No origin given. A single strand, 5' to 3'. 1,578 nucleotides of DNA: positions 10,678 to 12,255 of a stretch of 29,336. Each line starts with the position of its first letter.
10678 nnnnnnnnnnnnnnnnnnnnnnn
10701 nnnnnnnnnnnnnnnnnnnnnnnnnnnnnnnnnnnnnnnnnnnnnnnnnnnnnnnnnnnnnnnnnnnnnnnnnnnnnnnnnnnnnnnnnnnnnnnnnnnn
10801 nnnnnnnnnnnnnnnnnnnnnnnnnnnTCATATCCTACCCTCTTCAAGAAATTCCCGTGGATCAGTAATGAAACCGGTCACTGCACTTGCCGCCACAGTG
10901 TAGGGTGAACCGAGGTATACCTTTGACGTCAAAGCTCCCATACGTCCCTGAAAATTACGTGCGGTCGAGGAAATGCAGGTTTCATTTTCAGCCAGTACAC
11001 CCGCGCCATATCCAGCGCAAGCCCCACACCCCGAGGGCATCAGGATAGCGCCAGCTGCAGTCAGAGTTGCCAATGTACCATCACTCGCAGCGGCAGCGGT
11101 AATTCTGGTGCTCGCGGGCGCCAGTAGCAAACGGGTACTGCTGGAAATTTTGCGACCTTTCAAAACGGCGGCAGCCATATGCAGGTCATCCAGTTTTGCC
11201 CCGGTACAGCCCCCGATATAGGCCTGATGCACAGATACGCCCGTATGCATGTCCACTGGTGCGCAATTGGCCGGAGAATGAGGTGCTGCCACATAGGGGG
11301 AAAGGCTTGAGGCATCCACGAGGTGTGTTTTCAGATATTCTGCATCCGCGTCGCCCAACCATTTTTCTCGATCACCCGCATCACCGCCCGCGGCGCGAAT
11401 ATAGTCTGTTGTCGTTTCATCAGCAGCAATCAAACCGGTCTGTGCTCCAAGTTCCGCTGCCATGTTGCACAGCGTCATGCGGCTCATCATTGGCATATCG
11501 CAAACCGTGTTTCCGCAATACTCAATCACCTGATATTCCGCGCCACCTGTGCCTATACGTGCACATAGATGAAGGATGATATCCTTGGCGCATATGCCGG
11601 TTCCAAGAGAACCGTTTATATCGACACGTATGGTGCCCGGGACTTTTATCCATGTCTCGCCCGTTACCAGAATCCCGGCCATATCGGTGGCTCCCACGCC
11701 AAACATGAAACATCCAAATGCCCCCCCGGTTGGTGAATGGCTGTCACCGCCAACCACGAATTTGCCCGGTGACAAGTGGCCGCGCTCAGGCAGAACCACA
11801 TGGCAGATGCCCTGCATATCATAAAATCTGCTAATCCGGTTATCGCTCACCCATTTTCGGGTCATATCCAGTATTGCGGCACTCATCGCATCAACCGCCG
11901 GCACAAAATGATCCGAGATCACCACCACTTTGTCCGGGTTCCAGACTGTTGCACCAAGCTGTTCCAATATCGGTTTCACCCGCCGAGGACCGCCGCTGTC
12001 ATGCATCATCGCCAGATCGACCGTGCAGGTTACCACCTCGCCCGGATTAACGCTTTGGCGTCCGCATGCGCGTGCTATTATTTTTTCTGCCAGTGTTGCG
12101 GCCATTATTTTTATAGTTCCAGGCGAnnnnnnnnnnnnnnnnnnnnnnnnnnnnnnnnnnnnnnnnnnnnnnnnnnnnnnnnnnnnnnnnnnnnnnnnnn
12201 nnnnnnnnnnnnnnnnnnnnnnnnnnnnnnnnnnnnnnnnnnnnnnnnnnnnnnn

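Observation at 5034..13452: DMSP lyase dddP heads a translationally coupled lactamase/hydratase/lyase operon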

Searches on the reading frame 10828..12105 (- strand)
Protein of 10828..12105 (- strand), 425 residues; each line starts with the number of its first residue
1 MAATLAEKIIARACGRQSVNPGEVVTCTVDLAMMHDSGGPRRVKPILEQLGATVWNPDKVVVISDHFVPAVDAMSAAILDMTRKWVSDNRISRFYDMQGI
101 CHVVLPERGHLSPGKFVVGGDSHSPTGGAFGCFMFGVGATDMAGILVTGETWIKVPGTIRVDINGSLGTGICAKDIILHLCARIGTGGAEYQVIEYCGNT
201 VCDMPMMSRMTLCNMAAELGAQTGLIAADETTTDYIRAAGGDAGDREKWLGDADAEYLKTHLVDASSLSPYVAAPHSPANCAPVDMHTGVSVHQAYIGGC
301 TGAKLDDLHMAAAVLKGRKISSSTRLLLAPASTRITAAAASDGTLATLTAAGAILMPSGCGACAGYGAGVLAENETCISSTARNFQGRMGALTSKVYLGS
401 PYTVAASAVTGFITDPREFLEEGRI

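Call 3: search_protein_families(library=pfam, proteins=[window:10828-12105:-])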
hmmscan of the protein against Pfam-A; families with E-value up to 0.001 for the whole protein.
window:10828-12105:- (425 aa): 1 family
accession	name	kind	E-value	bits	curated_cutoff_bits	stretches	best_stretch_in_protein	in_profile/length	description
PF00330.25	Aconitase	-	3.8e-92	310.1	28.7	1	21-411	13-463/463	Aconitase family (aconitate hydratase)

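Call 4: search_protein_families(library=ncbifam, proteins=[window:10828-12105:-])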
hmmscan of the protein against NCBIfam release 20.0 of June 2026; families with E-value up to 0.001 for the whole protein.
window:10828-12105:- (425 aa): 19 families
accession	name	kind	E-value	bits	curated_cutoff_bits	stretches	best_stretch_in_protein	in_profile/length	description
NF001614.1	PRK00402.1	subfamily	7.3e-160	532.2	385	1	4-417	2-415/415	aconitase/3-isopropylmalate dehydratase large subunit family protein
TIGR01343.1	hacA_fam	subfamily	3.8e-141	470.4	385.7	1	4-417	1-412/412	homoaconitate hydratase family protein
TIGR02086.1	IPMI_arch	subfamily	8.2e-138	459.5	410.15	1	4-418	2-411/411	3-isopropylmalate dehydratase/homoaconitate hydratase family large subunit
NF040615.1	HacA_Meth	equivalog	4.8e-128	427.4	550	1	4-415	2-417/419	homoaconitase large subunit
TIGR02083.1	LEU2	equivalog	1.4e-118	396.5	610.65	1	4-418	2-418/419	3-isopropylmalate dehydratase large subunit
NF009116.0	PRK12466.1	subfamily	3e-95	319.5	531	2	2-286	4-305/472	3-isopropylmalate dehydratase large subunit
NF005558.0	PRK07229.1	equivalog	1.7e-88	297.8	612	1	1-419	1-415/647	aconitate hydratase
NF004016.0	PRK05478.1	subfamily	4.5e-85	286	510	2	2-285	3-302/468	3-isopropylmalate dehydratase large subunit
TIGR01342.1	acon_putative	hypoth_equivalog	1.2e-75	255.1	719.15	1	4-421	1-414/655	putative aconitate hydratase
TIGR00170.1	leuC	equivalog_domain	3.7e-70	236.8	560.25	2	1-285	1-301/466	3-isopropylmalate dehydratase large subunit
TIGR00139.1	h_aconitase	equivalog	1.2e-66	225.6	529.9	2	251-420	279-458/709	homoaconitase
TIGR01340.1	aconitase_mito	equivalog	4.5e-40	137.7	825.35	1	97-412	132-471/745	aconitate hydratase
NF006690.0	PRK09238.1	equivalog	1.1e-36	126.1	782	2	251-421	651-819/852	bifunctional aconitate hydratase 2/2-methylisocitrate dehydratase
NF008503.0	PRK11413.1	equivalog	3.8e-27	94.6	641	2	290-396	350-456/753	hydratase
NF006757.0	PRK09277.1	subfamily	5.5e-25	87.2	686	2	111-279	201-380/888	aconitate hydratase AcnA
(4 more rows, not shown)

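Call 13: find_homologous_proteins(query=window:10828-12105:-)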
Query window:10828-12105:- (425 aa): 7654 proteins with E <= 0.001 among 8000 candidates; the best 120 are listed.
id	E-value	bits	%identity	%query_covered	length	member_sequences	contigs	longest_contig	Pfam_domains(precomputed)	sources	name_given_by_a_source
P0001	1.3e-276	935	98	100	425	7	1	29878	PF00330.26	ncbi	-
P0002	3.9e-231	785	82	99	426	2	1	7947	PF00330.26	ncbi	-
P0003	3.9e-230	782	81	100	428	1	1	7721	PF00330.26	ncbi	-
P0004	9.1e-230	781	81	99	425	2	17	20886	PF00330.26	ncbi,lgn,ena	-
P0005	4.1e-229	779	83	100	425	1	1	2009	PF00330.26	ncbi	-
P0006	9.1e-229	777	82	100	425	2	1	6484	PF00330.26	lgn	-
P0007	1.5e-227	773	81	100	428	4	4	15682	PF00330.26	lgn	-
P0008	3.2e-227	772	82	99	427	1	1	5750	PF00330.26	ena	-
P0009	3.4e-227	772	81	99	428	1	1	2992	PF00330.26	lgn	-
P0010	3.0e-226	769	82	99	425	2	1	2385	PF00330.26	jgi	jgi:3-isopropylmalate/(R)-2-methylmalate dehydratase large subunit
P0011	1.1e-225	767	81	99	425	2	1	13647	PF00330.26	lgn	-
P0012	8.3e-225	764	80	100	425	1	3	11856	PF00330.26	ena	-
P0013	2.3e-224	763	81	99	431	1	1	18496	PF00330.26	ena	-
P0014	8.7e-224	761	82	100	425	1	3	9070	PF00330.26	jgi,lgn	jgi:3-isopropylmalate/(R)-2-methylmalate dehydratase large subunit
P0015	8.8e-224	761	82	100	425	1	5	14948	PF00330.26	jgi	jgi:3-isopropylmalate/(R)-2-methylmalate dehydratase large subunit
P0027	3.5e-217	739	77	99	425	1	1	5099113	PF00330.26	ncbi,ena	-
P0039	1.4e-213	727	76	100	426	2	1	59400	PF00330.26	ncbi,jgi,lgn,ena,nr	ncbi:MAG: 3-isopropylmalate dehydratase large subunit [Gammaproteobacteria bacterium]|nr:3-isopropyl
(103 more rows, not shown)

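Call 14: find_encoding_contigs(protein=P0004, flank=10000, max_places=3)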
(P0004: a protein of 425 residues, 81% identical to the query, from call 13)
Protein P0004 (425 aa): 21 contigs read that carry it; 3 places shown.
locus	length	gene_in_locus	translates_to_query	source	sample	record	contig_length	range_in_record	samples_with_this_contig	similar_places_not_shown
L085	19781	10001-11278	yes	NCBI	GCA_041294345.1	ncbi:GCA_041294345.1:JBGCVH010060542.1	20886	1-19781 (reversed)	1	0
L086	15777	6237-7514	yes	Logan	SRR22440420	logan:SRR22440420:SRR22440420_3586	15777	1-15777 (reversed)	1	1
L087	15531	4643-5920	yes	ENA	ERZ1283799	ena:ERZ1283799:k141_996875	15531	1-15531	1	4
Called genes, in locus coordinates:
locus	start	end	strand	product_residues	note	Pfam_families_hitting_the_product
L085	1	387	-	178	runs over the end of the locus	PF00578:AhpC-TSA, PF08534:Redoxin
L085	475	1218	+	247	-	PF12852:Cupin_6, PF00165:HTH_AraC (faint), PF12833:HTH_18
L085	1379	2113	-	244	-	PF01557:FAA_hydrolase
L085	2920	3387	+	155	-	PF04828:GFA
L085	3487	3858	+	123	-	-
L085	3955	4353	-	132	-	PF12680:SnoaL_2 (weak)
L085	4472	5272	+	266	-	PF00392:GntR, PF07702:UTRA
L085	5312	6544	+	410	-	PF13433:Peripla_BP_5 (weak), PF13458:Peripla_BP_6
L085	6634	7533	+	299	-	PF02653:BPD_transp_2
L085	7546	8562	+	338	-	PF02653:BPD_transp_2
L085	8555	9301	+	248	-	PF00005:ABC_tran, PF12399:BCA_ABC_TP_C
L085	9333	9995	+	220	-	PF00005:ABC_tran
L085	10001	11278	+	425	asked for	PF00330:Aconitase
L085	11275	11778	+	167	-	PF00694:Aconitase_C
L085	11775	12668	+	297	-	PF13714:PEP_mutase, PF00463:ICL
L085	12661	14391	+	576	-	PF02538:Hydantoinase_B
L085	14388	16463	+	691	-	PF05378:Hydant_A_N, PF01968:Hydantoinase_A, PF19278:Hydant_A_C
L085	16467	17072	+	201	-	PF00857:Isochorismatase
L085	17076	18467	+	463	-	PF01494:FAD_binding_3 (weak), PF01946:Thi4 (faint), PF03486:HI0933_like (faint), PF07992:Pyr_redox_2 (faint), PF00890:FAD_binding_2, PF01266:DAO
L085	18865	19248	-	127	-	PF13592:HTH_33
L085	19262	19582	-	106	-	PF02195:ParB_N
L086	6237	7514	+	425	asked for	PF00330:Aconitase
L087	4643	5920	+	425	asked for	PF00330:Aconitase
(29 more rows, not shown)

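Call 15: find_encoding_contigs(protein=P0027, flank=10000, max_places=2)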
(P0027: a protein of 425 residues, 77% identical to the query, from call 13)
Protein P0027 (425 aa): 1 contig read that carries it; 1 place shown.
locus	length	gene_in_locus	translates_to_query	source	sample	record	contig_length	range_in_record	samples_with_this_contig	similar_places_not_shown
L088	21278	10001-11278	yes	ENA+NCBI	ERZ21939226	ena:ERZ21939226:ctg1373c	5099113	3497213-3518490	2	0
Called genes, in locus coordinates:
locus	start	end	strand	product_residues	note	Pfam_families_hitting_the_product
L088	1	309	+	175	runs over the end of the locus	-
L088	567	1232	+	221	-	-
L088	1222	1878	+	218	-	-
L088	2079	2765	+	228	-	PF01557:FAA_hydrolase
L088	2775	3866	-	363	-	PF00355:Rieske, PF00848:Ring_hydroxyl_A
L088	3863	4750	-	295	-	PF01418:HTH_6, PF01380:SIS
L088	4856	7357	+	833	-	PF01266:DAO, PF13738:Pyr_redox_3 (faint), PF16350:FAO_M, PF01571:GCV_T, PF08669:GCV_T_C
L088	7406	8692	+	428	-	PF00202:Aminotran_3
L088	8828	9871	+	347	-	PF00389:2-Hacid_dh, PF02826:2-Hacid_dh_C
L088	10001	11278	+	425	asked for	PF00330:Aconitase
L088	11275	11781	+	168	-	PF00694:Aconitase_C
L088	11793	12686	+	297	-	PF13714:PEP_mutase, PF00463:ICL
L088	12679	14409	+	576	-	PF02538:Hydantoinase_B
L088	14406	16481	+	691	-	PF05378:Hydant_A_N, PF01968:Hydantoinase_A, PF19278:Hydant_A_C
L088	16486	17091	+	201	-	PF00857:Isochorismatase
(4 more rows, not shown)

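Call 16: find_encoding_contigs(protein=P0039, flank=10000, max_places=2)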
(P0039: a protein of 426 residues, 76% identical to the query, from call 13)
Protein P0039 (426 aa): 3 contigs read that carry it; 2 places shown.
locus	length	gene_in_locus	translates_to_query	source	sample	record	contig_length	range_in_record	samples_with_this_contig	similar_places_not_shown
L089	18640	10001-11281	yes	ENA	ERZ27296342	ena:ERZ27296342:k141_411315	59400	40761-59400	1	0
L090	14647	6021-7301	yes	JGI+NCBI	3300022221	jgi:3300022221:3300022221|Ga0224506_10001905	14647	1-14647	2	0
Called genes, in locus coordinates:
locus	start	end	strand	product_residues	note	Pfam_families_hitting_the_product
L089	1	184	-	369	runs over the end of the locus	PF13091:PLDc_2, PF00614:PLDc (faint), PF13091:PLDc_2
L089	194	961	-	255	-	PF03372:Exo_endo_phos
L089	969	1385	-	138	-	PF01230:HIT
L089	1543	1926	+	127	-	PF11944:DUF3461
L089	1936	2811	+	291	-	PF05853:BKACE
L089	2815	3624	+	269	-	PF05721:PhyH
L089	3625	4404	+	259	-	PF03807:F420_oxidored, PF14748:P5CR_dimer (weak)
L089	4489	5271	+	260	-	PF00392:GntR, PF07702:UTRA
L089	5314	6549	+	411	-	PF13433:Peripla_BP_5, PF13458:Peripla_BP_6, PF01094:ANF_receptor (weak), PF13433:Peripla_BP_5 (weak)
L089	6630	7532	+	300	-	PF02653:BPD_transp_2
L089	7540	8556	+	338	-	PF02653:BPD_transp_2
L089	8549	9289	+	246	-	PF00005:ABC_tran, PF13304:AAA_21 (faint), PF12399:BCA_ABC_TP_C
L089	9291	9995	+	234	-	PF00005:ABC_tran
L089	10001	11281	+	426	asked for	PF00330:Aconitase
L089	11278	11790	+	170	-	PF00694:Aconitase_C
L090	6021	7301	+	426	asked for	PF00330:Aconitase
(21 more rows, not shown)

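Call 17: find_encoding_contigs(protein=P0001, flank=10000, max_places=3)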
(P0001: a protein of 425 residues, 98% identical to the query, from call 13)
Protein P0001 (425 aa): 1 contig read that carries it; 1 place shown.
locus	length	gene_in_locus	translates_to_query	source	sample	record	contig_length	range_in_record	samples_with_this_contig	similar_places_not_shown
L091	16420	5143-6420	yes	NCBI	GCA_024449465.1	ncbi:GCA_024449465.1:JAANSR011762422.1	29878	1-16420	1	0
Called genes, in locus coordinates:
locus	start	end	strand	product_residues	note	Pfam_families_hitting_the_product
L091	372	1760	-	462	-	PF00392:GntR, PF00155:Aminotran_1_2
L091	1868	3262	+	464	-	PF00202:Aminotran_3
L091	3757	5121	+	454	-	PF00557:Peptidase_M24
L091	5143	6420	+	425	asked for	PF00330:Aconitase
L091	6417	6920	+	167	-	PF00694:Aconitase_C, PF06434:Aconitase_2_N (faint)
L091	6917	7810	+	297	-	PF13714:PEP_mutase, PF00463:ICL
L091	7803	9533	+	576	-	PF02538:Hydantoinase_B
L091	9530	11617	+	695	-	PF05378:Hydant_A_N, PF01968:Hydantoinase_A, PF19278:Hydant_A_C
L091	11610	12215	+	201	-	PF00857:Isochorismatase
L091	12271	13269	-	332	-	PF03372:Exo_endo_phos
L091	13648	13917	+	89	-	-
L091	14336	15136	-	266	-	PF02463:SMC_N (faint), PF00005:ABC_tran, PF13304:AAA_21 (faint), PF12399:BCA_ABC_TP_C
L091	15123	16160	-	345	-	PF02653:BPD_transp_2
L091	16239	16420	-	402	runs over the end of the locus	PF13433:Peripla_BP_5 (faint), PF13458:Peripla_BP_6, PF01094:ANF_receptor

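Call 18: find_encoding_contigs(protein=P0002, flank=10000, max_places=2)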
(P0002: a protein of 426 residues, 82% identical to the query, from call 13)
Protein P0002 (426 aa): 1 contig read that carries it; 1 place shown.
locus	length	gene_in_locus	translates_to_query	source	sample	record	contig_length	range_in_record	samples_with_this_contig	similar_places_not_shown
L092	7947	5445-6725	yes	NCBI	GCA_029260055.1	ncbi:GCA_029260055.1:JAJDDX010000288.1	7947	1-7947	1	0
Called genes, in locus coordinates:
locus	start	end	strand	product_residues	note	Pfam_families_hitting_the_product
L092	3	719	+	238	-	?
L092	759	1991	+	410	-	PF13433:Peripla_BP_5, PF13458:Peripla_BP_6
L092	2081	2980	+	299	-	PF02653:BPD_transp_2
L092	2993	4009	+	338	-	PF02653:BPD_transp_2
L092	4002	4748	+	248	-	PF00005:ABC_tran, PF13304:AAA_21 (faint), PF12399:BCA_ABC_TP_C (weak)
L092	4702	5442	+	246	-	PF00005:ABC_tran, PF13304:AAA_21 (faint)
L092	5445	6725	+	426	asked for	PF00330:Aconitase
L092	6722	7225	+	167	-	PF00694:Aconitase_C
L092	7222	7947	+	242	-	?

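Call 19: find_encoding_contigs(protein=P0003, flank=10000, max_places=2)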
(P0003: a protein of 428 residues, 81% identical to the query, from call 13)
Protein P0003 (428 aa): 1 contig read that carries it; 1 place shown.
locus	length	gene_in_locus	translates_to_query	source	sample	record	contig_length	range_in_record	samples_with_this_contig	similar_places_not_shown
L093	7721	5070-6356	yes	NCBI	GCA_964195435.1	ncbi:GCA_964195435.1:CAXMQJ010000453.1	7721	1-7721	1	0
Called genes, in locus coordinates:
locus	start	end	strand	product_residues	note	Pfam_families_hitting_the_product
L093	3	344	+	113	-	?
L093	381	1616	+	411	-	PF10518:TAT_signal (weak), PF13433:Peripla_BP_5 (weak), PF13458:Peripla_BP_6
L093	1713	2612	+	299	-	PF02653:BPD_transp_2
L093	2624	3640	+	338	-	PF02653:BPD_transp_2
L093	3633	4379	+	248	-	PF00005:ABC_tran, PF12399:BCA_ABC_TP_C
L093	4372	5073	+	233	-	PF00005:ABC_tran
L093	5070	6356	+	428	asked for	PF00330:Aconitase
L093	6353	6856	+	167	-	PF00694:Aconitase_C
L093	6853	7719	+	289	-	?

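Call 25: find_related_loci(query=window:10828-12105:-, collection=metagenome_contigs, flank=10000)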
Query window:10828-12105:- (425 aa) in metagenome_contigs; peptide patterns used: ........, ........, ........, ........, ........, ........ (x = any residue, [..] = any of these).
600 stretches matched a pattern (row limit reached: there are more); 574 encode a relative of the query (tblastn E <= 1e-3); the best 80 are kept; 80 distinct loci.
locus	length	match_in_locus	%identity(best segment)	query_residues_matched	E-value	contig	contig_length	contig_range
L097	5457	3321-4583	81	1-421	0e+0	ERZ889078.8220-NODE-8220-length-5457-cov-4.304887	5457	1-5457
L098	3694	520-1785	82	1-422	0e+0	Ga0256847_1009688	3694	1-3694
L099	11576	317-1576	78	1-420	0e+0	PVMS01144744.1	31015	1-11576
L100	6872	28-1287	80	1-420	0e+0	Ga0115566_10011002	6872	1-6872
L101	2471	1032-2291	79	1-420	0e+0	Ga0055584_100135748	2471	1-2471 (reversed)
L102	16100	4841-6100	75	1-420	0e+0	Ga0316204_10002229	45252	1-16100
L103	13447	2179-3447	75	1-423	0e+0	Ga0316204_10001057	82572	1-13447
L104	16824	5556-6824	75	1-423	0e+0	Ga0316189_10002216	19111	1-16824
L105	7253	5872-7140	73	1-423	0e+0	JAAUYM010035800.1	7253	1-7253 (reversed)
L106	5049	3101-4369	73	1-423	0e+0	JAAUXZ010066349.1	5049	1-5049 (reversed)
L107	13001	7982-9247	77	1-422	0e+0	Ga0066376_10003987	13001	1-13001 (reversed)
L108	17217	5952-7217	77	1-422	0e+0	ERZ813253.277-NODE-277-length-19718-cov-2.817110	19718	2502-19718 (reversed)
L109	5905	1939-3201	77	1-421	0e+0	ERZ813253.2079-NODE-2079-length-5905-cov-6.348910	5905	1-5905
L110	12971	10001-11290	71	1-425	0e+0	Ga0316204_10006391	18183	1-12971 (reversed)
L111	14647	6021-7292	76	1-424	0e+0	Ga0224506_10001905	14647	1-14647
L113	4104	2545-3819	70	1-425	0e+0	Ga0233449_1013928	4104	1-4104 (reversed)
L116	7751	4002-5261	69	1-420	0e+0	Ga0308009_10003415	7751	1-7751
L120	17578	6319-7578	70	1-420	0e+0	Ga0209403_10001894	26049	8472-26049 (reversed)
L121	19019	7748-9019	68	1-424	0e+0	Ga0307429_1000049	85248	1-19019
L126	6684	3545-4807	68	1-421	0e+0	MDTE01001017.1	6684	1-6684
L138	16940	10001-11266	68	1-422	0e+0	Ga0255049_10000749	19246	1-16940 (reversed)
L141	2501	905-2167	67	1-421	0e+0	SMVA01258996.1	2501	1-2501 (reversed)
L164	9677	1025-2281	64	3-421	0e+0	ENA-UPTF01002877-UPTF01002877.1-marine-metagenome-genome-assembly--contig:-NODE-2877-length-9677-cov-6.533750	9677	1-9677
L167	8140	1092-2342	65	4-420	0e+0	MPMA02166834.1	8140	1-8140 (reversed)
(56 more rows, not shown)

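Call 40: search_solved_structures(query=window:10828-12105:-, max_evalue=1e-20)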
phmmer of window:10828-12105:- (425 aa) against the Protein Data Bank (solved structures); distinct sequences matched with E-value up to 1e-20: 10.
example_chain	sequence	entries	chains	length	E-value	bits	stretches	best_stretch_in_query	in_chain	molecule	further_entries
4nqy_A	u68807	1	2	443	5.1e-106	358.3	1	1-418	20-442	Isopropylmalate/citramalate isomerase large subunit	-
4kp1_A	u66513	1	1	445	5.1e-106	358.2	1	1-418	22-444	Isopropylmalate/citramalate isomerase large subunit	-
4kp2_A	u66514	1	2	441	1.2e-104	353.7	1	3-415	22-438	Homoaconitase large subunit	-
1aco_A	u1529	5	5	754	1e-31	113.5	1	98-414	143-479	ACONITASE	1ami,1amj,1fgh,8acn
1nis_A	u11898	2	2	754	1e-31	113.5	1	98-414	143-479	ACONITASE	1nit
1c96_A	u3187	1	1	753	1.3e-31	113.2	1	98-414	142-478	MITOCHONDRIAL ACONITASE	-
1b0m_A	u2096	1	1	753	1.3e-31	113.2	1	98-414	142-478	PROTEIN (ACONITASE)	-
1b0k_A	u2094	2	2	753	1.3e-31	113.2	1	98-414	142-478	PROTEIN (ACONITASE) | MITOCHONDRIAL ACONITASE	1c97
5acn_A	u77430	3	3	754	1.3e-31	113.1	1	98-414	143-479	ACONITASE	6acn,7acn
1b0j_A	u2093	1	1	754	1.3e-31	113.1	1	98-414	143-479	ACONITATE HYDRATASE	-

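Call 48: search_protein_families(library=pfam, proteins=[L099:3041-3718:+, L099:3733-4644:+, L099:4649-5572:+, L099:5580-6980:+, L099:6983-7363:-, L099:7360-8043:-, L099:8056-9465:-, L099:9783-11165:-, L138:12600-13373:+, L138:13381-14319:+])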
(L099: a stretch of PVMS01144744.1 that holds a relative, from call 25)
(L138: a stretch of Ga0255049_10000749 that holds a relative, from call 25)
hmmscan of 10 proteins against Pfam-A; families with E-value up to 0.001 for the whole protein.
L099:3041-3718:+ (225 aa): 1 family
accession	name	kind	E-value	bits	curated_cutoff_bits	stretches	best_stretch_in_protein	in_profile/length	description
PF00857.26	Isochorismatase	-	1.8e-26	93.7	27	1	31-209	2-172/175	Isochorismatase domain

L099:3733-4644:+ (303 aa): 1 family
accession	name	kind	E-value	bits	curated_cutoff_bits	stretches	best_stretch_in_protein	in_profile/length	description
PF01522.26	Polysacc_deac_1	-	7.9e-10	39.2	23.1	1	63-175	12-123/124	Polysaccharide deacetylase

L099:4649-5572:+ (307 aa): 1 family
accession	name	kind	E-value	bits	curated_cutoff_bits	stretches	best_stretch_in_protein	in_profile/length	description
PF01522.26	Polysacc_deac_1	-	0.00021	21.7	23.1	1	82-193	15-124/124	Polysaccharide deacetylase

L099:5580-6980:+ (466 aa): 4 families
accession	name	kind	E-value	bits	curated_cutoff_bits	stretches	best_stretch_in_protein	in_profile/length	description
PF00890.30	FAD_binding_2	-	2.7e-46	159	20.4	1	17-433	2-404/414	FAD binding domain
PF01266.30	DAO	-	8.2e-10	39.2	27.9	1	17-207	2-207/353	FAD dependent oxidoreductase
PF03486.20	HI0933_like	-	5.7e-06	26.4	50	0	17-46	3-32/244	HI0933-like protein Rossmann domain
PF07992.20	Pyr_redox_2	-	1.8e-05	24.7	26.1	0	17-86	3-211/291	Pyridine nucleotide-disulphide oxidoreductase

L099:6983-7363:- (126 aa): 2 families
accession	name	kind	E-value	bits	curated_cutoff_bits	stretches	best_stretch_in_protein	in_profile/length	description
PF13577.12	SnoaL_4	-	1.8e-07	31.6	24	1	3-97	6-100/126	SnoaL-like domain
PF12680.13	SnoaL_2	-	2e-07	32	27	1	10-112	1-100/102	SnoaL-like domain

L099:7360-8043:- (227 aa): 1 family
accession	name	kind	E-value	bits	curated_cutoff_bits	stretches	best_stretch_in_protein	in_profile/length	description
PF00857.26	Isochorismatase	-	1.5e-39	136.3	27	1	67-219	26-175/175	Isochorismatase domain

L099:8056-9465:- (469 aa): 1 family
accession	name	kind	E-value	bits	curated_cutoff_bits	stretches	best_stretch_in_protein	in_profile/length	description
PF07287.17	AtuA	-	3.1e-20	72.8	22.8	1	95-419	77-405/437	Acyclic terpene utilisation family protein AtuA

L099:9783-11165:- (460 aa): 2 families
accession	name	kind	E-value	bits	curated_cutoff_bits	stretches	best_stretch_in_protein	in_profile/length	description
PF03972.19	MmgE_PrpD_N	-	2.2e-41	142.1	32.1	1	7-233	2-226/244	MmgE/PrpD N-terminal domain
PF19305.4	MmgE_PrpD_C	-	5.2e-32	111.5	32.1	1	267-429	1-163/173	MmgE/PrpD C-terminal domain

L138:12600-13373:+ (257 aa): 1 family
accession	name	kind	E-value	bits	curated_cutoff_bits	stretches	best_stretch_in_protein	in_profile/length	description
PF00857.26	Isochorismatase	-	3e-30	106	27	1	66-246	2-174/175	Isochorismatase domain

L138:13381-14319:+ (312 aa): 1 family
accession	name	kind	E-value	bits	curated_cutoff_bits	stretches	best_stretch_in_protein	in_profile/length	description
PF01522.26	Polysacc_deac_1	-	1.4e-07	31.9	23.1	1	73-183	14-123/124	Polysaccharide deacetylase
